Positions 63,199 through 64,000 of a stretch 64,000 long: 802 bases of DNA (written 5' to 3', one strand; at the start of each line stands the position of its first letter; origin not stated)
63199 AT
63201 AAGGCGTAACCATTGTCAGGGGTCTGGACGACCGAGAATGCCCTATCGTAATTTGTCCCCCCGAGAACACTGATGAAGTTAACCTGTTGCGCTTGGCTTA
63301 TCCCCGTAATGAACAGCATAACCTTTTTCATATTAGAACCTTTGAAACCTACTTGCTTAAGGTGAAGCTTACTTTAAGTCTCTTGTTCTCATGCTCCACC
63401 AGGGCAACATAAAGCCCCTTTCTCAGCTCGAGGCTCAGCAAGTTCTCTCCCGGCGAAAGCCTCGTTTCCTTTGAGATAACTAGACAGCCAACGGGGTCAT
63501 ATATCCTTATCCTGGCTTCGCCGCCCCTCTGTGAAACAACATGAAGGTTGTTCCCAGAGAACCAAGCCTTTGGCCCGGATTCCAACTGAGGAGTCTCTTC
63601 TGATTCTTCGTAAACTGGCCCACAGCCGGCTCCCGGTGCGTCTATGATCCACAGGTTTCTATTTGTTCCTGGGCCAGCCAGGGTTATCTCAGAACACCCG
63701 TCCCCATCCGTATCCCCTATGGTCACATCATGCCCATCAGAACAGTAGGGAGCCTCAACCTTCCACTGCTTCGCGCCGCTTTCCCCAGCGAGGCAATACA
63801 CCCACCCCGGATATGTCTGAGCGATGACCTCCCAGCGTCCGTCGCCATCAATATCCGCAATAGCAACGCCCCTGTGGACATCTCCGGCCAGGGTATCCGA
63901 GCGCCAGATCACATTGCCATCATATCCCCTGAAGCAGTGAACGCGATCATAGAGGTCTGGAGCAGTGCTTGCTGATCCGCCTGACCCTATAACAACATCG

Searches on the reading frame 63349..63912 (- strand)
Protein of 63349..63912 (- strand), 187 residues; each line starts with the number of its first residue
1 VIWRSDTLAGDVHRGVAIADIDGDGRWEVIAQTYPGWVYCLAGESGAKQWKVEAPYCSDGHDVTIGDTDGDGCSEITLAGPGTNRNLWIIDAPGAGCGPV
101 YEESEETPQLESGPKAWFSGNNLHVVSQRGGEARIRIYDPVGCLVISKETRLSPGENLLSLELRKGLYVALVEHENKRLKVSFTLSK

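Call 3: search_protein_families(library=pfam, proteins=[window:63349-63912:-], max_evalue=0.01)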
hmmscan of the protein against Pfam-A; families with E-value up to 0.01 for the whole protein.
window:63349-63912:- (187 aa): 3 families
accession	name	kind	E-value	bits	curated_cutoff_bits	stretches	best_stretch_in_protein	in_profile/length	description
PF13517.12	FG-GAP_3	-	2.2e-06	28.6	26.9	1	20-76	1-59/61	FG-GAP-like repeat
PF25292.1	Beta-prop_CGLA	-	5.7e-05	23.2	26.8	1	6-52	24-69/316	Lambda-carrageenase beta-propeller domain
PF01839.29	FG-GAP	-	0.00031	21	22.1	0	60-82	2-24/37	FG-GAP repeat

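Call 4: search_protein_families(library=ncbifam, proteins=[window:63349-63912:-], max_evalue=0.01)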
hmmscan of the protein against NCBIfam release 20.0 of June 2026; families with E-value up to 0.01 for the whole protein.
window:63349-63912:- (187 aa): 1 family
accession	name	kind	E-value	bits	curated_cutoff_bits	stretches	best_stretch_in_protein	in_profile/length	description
TIGR04183.1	Por_Secre_tail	domain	0.0035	17.3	23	1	120-177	8-63/72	T9SS type A sorting domain-containing protein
